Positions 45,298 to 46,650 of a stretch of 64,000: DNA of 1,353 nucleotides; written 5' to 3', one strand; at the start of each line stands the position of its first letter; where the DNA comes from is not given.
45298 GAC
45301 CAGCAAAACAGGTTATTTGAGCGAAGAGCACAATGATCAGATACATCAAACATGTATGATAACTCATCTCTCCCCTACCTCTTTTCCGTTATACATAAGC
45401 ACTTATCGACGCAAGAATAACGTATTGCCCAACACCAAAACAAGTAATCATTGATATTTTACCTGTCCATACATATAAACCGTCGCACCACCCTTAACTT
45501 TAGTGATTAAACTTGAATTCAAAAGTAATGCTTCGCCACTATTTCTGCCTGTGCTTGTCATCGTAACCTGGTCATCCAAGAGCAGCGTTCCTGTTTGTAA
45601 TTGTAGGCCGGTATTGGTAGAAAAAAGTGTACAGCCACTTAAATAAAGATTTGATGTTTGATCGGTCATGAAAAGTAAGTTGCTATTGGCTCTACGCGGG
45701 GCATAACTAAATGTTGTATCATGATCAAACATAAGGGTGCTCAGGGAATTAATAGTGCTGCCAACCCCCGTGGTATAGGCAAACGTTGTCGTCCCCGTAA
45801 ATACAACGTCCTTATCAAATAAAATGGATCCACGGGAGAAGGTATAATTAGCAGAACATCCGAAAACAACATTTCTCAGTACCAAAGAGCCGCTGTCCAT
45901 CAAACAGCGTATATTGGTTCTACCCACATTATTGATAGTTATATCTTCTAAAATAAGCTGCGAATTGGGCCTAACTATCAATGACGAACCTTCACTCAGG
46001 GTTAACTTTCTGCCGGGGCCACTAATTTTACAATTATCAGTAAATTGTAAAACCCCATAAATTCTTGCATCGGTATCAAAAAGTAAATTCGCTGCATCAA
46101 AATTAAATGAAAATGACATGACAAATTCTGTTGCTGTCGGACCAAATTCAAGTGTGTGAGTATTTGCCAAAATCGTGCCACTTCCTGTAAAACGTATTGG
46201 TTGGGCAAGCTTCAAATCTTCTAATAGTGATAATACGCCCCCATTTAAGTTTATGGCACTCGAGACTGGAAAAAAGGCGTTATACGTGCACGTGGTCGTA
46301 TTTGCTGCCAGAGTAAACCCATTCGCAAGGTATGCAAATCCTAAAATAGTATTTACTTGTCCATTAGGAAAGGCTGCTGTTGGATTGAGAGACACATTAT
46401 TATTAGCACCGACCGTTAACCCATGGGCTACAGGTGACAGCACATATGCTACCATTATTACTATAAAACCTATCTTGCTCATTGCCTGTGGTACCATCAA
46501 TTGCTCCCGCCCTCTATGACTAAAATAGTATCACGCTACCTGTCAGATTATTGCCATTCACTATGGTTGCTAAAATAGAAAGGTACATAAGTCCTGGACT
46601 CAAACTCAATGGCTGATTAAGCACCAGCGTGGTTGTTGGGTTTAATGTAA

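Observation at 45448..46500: The small partner proteins are free-standing homologs of the giants' C-terminal module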

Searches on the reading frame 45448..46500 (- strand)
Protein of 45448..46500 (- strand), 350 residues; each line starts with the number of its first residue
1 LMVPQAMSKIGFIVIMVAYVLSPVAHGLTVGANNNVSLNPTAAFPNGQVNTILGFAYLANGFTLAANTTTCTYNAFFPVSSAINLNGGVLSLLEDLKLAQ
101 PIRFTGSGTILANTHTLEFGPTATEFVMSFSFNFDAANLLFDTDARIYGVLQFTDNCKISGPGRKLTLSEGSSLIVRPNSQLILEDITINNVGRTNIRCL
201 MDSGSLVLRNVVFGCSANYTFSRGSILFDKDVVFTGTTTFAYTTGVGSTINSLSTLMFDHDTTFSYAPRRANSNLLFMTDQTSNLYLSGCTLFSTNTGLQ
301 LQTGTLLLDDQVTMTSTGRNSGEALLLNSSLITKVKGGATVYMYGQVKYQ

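Call 4: search_protein_families(library=pfam, proteins=[window:45448-46500:-], max_evalue=1)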
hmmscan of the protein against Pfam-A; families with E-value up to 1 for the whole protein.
window:45448-46500:- (350 aa): 1 family
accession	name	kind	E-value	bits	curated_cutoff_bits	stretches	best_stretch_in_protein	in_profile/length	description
PF13229.12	Beta_helix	-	0.0024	18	25.9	1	155-263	37-134/158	Right handed beta helix region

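Call 7: find_homologous_proteins(query=window:45448-46500:-)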
Query window:45448-46500:- (350 aa): 10 proteins with E <= 0.001 among 3439 candidates.
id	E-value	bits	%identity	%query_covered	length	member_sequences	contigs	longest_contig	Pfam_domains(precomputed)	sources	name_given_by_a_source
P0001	1.1e-221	753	100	100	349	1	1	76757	-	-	-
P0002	8.6e-138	477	67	97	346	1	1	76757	-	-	-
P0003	1.1e-135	470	68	96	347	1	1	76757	-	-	-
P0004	4.8e-105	369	53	96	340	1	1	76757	-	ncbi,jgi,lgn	-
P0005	4.7e-91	323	48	92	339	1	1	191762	-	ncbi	-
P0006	2.3e-81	292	46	99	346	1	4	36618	-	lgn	-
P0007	1.0e-80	289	46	98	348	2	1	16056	PF13229.13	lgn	-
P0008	4.8e-79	284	47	95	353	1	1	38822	-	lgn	-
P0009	2.1e-68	249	43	94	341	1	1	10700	-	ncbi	-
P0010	2.7e-62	229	40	92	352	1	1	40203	-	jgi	-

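Call 8: find_related_loci(query=window:45448-46500:-, collection=genome_contigs, flank=10000)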
Query window:45448-46500:- (350 aa) in genome_contigs; peptide patterns used: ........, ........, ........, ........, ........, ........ (x = any residue, [..] = any of these).
53 stretches matched a pattern; 1 encode a relative of the query (tblastn E <= 1e-3); 1 distinct loci.
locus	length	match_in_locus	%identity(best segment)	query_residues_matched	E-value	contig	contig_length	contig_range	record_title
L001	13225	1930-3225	34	27-325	6e-49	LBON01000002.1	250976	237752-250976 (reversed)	MAG: candidate division TM6 bacterium GW2011_GWF2_32_72 UR26_C0002, whole genome shotgun sequence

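Call 9: find_encoding_contigs(protein=P0005, flank=10000, max_places=3)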
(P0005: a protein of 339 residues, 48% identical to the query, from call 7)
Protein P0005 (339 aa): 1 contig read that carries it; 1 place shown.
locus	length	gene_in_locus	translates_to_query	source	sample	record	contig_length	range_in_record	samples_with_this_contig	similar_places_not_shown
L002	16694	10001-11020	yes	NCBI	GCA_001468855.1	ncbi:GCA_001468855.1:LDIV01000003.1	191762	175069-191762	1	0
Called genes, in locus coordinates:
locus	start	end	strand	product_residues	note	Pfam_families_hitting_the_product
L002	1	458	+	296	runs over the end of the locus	PF03755:YicC-like_N, PF08340:YicC-like_C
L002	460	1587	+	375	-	PF01075:Glyco_transf_9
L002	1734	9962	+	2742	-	PF12894:ANAPC4_WD40 (faint), PF23381:Beta-prop_IFT122_1st (weak), PF23383:Beta-prop_IFT140_1st (faint), PF23414:Beta-prop_EML_2 (faint), PF24814:WD40_Prp19 (faint), PF24807:WD40_CDC20-Fz, PF25174:Beta-prop_THOC3, PF23381:Beta-prop_IFT122_1st (weak), +1 more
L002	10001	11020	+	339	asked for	-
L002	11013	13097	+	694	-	PF24817:WD40_WDHD1_1st (faint), PF25174:Beta-prop_THOC3 (faint), PF23381:Beta-prop_IFT122_1st (faint), PF23414:Beta-prop_EML_2 (faint), PF12894:ANAPC4_WD40 (faint), PF24807:WD40_CDC20-Fz (faint), PF26550:Tricorn_2nd (faint), PF00400:WD40 (faint), +1 more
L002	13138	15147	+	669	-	PF24817:WD40_WDHD1_1st (faint), PF23389:Beta-prop_WDR19_1st (faint), PF00400:WD40 (faint), PF23383:Beta-prop_IFT140_1st (weak), PF24807:WD40_CDC20-Fz, PF24814:WD40_Prp19, PF25174:Beta-prop_THOC3, PF23414:Beta-prop_EML_2, +5 more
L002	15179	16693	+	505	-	?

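Call 10: find_encoding_contigs(protein=P0001, flank=10000, max_places=3)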
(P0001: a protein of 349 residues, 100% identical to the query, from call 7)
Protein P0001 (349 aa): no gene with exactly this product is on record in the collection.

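Call 13: find_encoding_contigs(protein=P0004, flank=10000, max_places=3)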
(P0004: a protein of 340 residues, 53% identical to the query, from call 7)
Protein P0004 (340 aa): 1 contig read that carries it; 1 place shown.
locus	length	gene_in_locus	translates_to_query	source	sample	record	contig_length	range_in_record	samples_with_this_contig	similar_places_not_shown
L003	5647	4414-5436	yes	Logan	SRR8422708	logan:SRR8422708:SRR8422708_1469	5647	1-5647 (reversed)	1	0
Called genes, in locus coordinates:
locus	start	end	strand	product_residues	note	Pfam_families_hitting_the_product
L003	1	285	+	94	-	?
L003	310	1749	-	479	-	PF01637:ATPase_2, PF13191:AAA_16 (weak), PF13401:AAA_22 (weak)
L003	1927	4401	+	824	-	-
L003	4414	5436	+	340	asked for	-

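Call 24: predict_structure(alignment_id=A1)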
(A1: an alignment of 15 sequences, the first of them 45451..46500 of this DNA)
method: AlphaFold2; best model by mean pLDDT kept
length: 350 residues; sequences in the alignment: 15
mean_pLDDT: 86.9   pTM: 0.82
mean pLDDT of the five models: 86.9, 85.8, 85.0, 82.9, 81.7
residues with pLDDT >= 90: 185; 70-90: 136; 50-70: 23; < 50: 6
segments of 3 or more residues with pLDDT < 50: 1-3, 22-24
pLDDT, mean of each block of 10 residues (from residue 1): 55 69 63 74 80 82 88 82 89 88 87 91 74 94 90 96 92 95 97 94 96 94 95 94 89 96 85 78 96 85 94 91 86 94 90
secondary structure, 60 per line:
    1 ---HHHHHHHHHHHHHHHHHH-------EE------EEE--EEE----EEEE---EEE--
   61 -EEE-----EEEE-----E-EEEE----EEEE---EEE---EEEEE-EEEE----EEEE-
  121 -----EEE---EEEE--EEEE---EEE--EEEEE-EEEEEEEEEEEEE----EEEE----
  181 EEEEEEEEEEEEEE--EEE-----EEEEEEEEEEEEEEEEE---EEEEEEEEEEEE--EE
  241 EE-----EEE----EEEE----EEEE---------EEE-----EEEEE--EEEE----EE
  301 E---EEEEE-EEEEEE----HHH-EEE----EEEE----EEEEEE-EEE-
elements in order: H4-21 E37-39 E42-44 E49-52 E56-58 E62-64 E70-73 E81-84 E89-92 E96-98 E102-106 E108-111 E116-119 E126-128 E132-135 E138-141 E145-147 E150-154 E156-168 E173-176 E181-194 E197-199 E205-221 E225-236 E239-242 E248-250 E255-258 E263-266 E276-278 E284-288 E291-294 E299-301 E305-309 E311-316 E325-327 E332-335 E340-345 E347-349

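Call 26: search_protein_representatives(alignment_id=A1)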
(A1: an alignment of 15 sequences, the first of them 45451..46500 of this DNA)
Query: 15 sequences, 341 profile positions. Proteins with E-value up to 0.001 (for the whole library): 2468; up to 1e-10: 2192; up to 1e-30: 1399. The best 150 are listed.
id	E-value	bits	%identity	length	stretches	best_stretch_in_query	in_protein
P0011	0.0e+00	1540.6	-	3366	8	4-333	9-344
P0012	0.0e+00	1165.0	-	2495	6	7-332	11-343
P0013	0.0e+00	1138.5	-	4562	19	108-331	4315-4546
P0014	0.0e+00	1090.2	-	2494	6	9-322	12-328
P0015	0.0e+00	1053.9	-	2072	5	6-335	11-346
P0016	0.0e+00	1006.3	-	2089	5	2-326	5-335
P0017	4.3e-299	1005.7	-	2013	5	6-334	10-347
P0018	4.6e-297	999.0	-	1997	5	5-323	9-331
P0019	2.3e-294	990.2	-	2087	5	6-334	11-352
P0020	1.7e-277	934.7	-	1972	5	30-322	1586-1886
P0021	8.0e-276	929.2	-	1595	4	5-321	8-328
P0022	4.9e-272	916.8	-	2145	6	37-334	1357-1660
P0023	4.5e-265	893.8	-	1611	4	2-336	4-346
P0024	5.5e-262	883.7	-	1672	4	5-336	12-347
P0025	2.6e-261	881.5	-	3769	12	136-339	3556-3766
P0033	2.0e-246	832.6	-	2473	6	34-322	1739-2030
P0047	1.2e-212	721.5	-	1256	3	5-332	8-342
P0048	4.7e-211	716.3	-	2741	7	16-338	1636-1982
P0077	3.3e-183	624.7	-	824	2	5-334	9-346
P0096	3.8e-169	578.4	-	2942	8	37-334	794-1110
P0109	6.8e-155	531.6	-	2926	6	51-335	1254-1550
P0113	4.0e-150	515.9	-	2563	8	33-330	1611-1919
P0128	1.5e-137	474.6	-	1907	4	17-339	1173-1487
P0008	2.3e-136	470.6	-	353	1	7-340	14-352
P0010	9.0e-132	455.6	-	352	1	2-340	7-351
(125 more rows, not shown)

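Call 27: fold_search(model_id=the predicted structure, library=pdb)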
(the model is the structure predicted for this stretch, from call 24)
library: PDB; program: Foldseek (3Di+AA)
matches with E <= 10: 291; with E <= 0.001: 0
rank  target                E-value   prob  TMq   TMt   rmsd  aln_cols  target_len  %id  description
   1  4q1q_A                1.0e-02  0.72  0.25  0.29  12.2       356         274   15  Crystal structure of TibC-catalyzed hyper-glycosylated TibA55-350 fragment (released 2014-09-17)
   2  7kob                  1.7e-02  0.57  0.23  0.23  13.2       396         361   12  Crystal structure of antigen 43b from Escherichia coli CFT073 (released 2022-03-09)
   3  5ny0                  7.5e-02  0.21  0.21  0.22  15.4       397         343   12  L. reuters 100-23 SRRP (released 2018-03-21)
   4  4xkw_A                1.1e-01  0.21  0.26  0.19  13.2       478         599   10  Tailspike protein mutant D339N of E. coli bacteriophage HK620 in complex with pentasaccharide (released 2016-01-20)
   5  1bhe                  1.2e-01  0.20  0.23  0.22  14.9       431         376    8  POLYGALACTURONASE FROM ERWINIA CAROTOVORA SSP. CAROTOVORA (released 1998-11-11)
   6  3zpp                  1.2e-01  0.28  0.27  0.24  13.1       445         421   10  Structure of the Streptococcus pneumoniae surface protein and adhesin PfbA (released 2013-05-29)
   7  9i4f_A                1.4e-01  0.21  0.21  0.15  13.6       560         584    6  Blood Type B-converting alpha-1,3-galactosidase PpaGal from Pedobacter panaciterrae in its apo form (released 2025-03-12)
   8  8ikw_B                1.4e-01  0.13  0.18  0.18  15.2       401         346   11  A complex structure of PGIP-PG (released 2024-02-07)
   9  4xn0                  1.6e-01  0.15  0.25  0.17  14.2       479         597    9  Tailspike protein mutant E372A of E. coli bacteriophage HK620 (released 2016-01-27)
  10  4xop_A                1.6e-01  0.13  0.22  0.16  14.5       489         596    8  Tailspike protein double mutant D339N/E372Q of E. coli bacteriophage HK620 in complex with hexasaccharide (released 2016-01-27)
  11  4xm3_A                1.8e-01  0.16  0.24  0.17  13.3       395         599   10  Tailspike protein mutant E372A of E. coli bacteriophage HK620 in complex with pentasaccharide (released 2016-01-27)
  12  4xla_A                2.4e-01  0.23  0.31  0.21  12.9       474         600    8  Tailspike protein mutant D339A of E. coli bacteriophage HK620 IN COMPLEX WITH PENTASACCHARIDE (released 2016-01-20)
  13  5c1e                  2.4e-01  0.13  0.18  0.20  14.7       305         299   10  Crystal Structure of the Pectin Methylesterase from Aspergillus niger in Penultimately Deglycosylated Form (N-acetylgluc (released 2015-07-01)
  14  7xzd_A                2.5e-01  0.16  0.25  0.21  13.2       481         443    8  Mutant (F179A) of the N-terminal domain of fucoidan lyase FdlA (released 2022-09-28)
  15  7akv_G                2.6e-01  0.30  0.30  0.26  13.2       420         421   11  The cryo-EM structure of the Vag8-C1 inhibitor complex (released 2021-06-16)
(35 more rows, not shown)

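Call 28: list_cluster_members(proteins=[P0011, P0012, P0015, P0021, P0047, P0077, P0013, P0025, P0005, P0009])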
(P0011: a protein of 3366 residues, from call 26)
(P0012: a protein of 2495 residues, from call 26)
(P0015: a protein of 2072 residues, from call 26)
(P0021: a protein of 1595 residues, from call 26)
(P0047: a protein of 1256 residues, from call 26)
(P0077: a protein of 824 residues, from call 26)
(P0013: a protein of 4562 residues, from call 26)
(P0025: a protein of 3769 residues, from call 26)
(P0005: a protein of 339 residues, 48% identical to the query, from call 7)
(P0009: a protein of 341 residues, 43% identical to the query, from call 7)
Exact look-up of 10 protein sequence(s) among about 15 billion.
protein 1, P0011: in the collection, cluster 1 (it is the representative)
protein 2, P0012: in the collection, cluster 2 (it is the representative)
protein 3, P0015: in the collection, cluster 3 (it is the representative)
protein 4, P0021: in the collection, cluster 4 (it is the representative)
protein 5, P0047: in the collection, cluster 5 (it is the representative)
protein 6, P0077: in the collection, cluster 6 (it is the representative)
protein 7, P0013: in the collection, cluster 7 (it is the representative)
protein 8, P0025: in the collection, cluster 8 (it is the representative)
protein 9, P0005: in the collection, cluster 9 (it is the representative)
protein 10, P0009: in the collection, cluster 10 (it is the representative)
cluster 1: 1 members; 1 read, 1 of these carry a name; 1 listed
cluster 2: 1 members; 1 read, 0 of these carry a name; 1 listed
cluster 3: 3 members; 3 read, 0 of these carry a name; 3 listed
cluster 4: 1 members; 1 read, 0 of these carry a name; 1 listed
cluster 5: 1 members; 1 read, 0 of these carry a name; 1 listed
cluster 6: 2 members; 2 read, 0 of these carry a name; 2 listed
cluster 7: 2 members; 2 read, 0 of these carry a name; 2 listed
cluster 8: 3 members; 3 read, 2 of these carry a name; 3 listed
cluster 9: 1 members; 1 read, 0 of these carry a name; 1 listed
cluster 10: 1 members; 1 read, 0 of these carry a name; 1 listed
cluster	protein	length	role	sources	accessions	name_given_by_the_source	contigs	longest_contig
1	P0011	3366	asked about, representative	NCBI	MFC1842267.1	hypothetical protein ACFLYU_01280 [Candidatus Dependentiae bacterium]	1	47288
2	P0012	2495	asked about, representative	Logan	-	-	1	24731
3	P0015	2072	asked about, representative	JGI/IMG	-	-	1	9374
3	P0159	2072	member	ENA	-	-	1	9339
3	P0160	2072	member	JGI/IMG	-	-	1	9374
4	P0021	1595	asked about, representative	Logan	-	-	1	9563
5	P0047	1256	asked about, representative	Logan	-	-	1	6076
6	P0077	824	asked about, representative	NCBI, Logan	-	-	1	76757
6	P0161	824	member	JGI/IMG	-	-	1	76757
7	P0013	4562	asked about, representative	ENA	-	-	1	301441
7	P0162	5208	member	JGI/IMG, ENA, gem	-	-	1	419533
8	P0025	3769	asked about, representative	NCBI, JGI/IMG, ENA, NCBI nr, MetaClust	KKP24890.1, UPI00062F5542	MAG: hypothetical protein SZ59_C0001G0208 [candidate division TM6 bacterium ... | status=active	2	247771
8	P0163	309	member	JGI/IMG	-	hypothetical protein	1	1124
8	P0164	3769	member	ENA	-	-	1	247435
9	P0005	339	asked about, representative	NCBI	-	-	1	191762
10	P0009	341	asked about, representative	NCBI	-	-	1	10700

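Call 31: search_protein_families(library=ncbifam, proteins=[window:45448-46500:-, P0077], max_evalue=0.01)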
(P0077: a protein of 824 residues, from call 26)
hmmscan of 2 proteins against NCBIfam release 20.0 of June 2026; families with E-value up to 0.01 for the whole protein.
window:45448-46500:- (350 aa): 0 families

P0077 (824 aa): 0 families

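Call 32: find_encoding_contigs(protein=P0006, flank=10000, max_places=2)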
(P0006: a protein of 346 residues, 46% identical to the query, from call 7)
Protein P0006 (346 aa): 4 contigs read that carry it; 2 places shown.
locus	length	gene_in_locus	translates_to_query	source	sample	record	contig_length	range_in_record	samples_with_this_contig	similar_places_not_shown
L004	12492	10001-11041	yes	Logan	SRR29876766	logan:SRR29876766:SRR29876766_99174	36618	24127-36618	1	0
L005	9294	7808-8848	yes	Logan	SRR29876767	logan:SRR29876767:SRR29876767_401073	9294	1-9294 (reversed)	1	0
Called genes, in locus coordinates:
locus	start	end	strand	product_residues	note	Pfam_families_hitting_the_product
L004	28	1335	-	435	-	-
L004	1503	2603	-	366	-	-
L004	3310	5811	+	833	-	-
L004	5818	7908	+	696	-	PF24817:WD40_WDHD1_1st (faint), PF26550:Tricorn_2nd (faint), PF24807:WD40_CDC20-Fz (faint), PF25174:Beta-prop_THOC3 (faint), PF23414:Beta-prop_EML_2 (weak)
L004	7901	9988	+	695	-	PF00400:WD40 (faint), PF24817:WD40_WDHD1_1st (faint), PF23381:Beta-prop_IFT122_1st, PF25174:Beta-prop_THOC3 (weak), PF24814:WD40_Prp19, PF23381:Beta-prop_IFT122_1st (weak), PF25174:Beta-prop_THOC3, PF23414:Beta-prop_EML_2, +9 more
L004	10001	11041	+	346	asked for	-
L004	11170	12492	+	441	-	?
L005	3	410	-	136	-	?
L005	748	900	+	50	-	-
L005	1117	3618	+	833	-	-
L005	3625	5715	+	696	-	PF24817:WD40_WDHD1_1st (faint), PF26550:Tricorn_2nd (faint), PF24807:WD40_CDC20-Fz (faint), PF25174:Beta-prop_THOC3 (faint), PF23414:Beta-prop_EML_2 (weak)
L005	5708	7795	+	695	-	PF00400:WD40 (faint), PF24817:WD40_WDHD1_1st (faint), PF23381:Beta-prop_IFT122_1st, PF25174:Beta-prop_THOC3 (weak), PF24814:WD40_Prp19, PF23381:Beta-prop_IFT122_1st (weak), PF25174:Beta-prop_THOC3, PF23414:Beta-prop_EML_2, +9 more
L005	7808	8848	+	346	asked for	-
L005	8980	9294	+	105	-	?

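Call 33: find_encoding_contigs(protein=P0008, flank=10000, max_places=2)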
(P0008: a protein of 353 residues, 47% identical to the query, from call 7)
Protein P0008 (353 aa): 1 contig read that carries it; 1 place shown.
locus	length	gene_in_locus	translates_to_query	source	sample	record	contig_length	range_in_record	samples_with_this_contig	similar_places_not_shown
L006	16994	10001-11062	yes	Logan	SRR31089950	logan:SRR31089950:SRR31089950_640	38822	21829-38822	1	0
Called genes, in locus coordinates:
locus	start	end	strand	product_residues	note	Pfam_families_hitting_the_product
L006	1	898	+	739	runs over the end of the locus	PF10282:Lactonase, PF13884:Peptidase_S74 (weak)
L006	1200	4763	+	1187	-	-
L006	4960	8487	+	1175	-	-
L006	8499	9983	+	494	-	-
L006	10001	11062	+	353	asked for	-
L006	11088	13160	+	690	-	PF23381:Beta-prop_IFT122_1st (faint), PF23414:Beta-prop_EML_2 (faint), PF00400:WD40 (faint), PF23389:Beta-prop_WDR19_1st (faint), PF24814:WD40_Prp19 (faint), PF25174:Beta-prop_THOC3 (faint), PF25460:Beta-prop_Aladin (faint), PF12894:ANAPC4_WD40 (faint), +3 more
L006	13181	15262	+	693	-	PF12894:ANAPC4_WD40 (faint), PF25460:Beta-prop_Aladin (faint), PF00400:WD40 (faint), PF23381:Beta-prop_IFT122_1st (faint), PF23383:Beta-prop_IFT140_1st (faint), PF23414:Beta-prop_EML_2 (weak), PF24807:WD40_CDC20-Fz (faint), PF25174:Beta-prop_THOC3, +3 more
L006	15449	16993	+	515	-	?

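Call 34: find_encoding_contigs(protein=P0010, flank=10000, max_places=2)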
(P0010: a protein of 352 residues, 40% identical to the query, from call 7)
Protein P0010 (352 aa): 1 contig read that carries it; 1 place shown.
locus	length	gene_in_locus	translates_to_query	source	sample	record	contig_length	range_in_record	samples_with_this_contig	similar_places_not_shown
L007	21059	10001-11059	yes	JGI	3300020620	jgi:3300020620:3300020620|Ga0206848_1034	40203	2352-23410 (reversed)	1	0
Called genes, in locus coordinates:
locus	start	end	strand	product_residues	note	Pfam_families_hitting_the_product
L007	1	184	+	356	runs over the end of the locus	-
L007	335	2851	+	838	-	-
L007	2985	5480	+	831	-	-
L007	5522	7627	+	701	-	PF00400:WD40 (faint), PF12894:ANAPC4_WD40 (faint), PF23383:Beta-prop_IFT140_1st (faint), PF23389:Beta-prop_WDR19_1st (faint), PF24814:WD40_Prp19, PF25174:Beta-prop_THOC3, PF10282:Lactonase (weak), PF23381:Beta-prop_IFT122_1st (weak), +4 more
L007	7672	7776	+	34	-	-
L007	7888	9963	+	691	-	PF25174:Beta-prop_THOC3 (weak), PF23414:Beta-prop_EML_2 (weak), PF25174:Beta-prop_THOC3, PF25175:Beta-prop_WDR5, PF23381:Beta-prop_IFT122_1st, PF24814:WD40_Prp19, PF23389:Beta-prop_WDR19_1st (weak), PF23414:Beta-prop_EML_2 (weak), +13 more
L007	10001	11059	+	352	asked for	-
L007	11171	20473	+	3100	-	-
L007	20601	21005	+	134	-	-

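Call 35: find_encoding_contigs(protein=P0009, flank=10000, max_places=2)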
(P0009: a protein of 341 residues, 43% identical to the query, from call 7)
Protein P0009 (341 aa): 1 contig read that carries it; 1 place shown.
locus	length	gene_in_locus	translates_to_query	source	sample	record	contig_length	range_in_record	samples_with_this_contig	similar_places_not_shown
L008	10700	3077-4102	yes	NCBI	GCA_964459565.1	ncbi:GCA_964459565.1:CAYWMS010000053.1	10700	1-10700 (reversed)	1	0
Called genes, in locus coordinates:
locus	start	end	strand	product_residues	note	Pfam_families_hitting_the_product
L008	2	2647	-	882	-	?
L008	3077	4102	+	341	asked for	-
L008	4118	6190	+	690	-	PF23381:Beta-prop_IFT122_1st (faint), PF00400:WD40 (faint), PF12894:ANAPC4_WD40 (faint), PF23383:Beta-prop_IFT140_1st (faint), PF24807:WD40_CDC20-Fz (faint), PF25174:Beta-prop_THOC3, PF23414:Beta-prop_EML_2 (weak), PF08662:eIF2A (weak), +3 more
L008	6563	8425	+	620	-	-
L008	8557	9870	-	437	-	PF13701:DDE_Tnp_1_4, PF01609:DDE_Tnp_1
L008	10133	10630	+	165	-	-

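Call 52: search_solved_structures(query=A1, max_evalue=10)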
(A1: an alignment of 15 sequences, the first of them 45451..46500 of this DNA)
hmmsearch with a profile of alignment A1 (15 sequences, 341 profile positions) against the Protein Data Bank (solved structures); distinct sequences matched with E-value up to 10: 1.
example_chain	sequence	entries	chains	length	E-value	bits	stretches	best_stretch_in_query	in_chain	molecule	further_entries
1pxz_A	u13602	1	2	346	0.13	14.4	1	133-186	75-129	Major pollen allergen Jun a 1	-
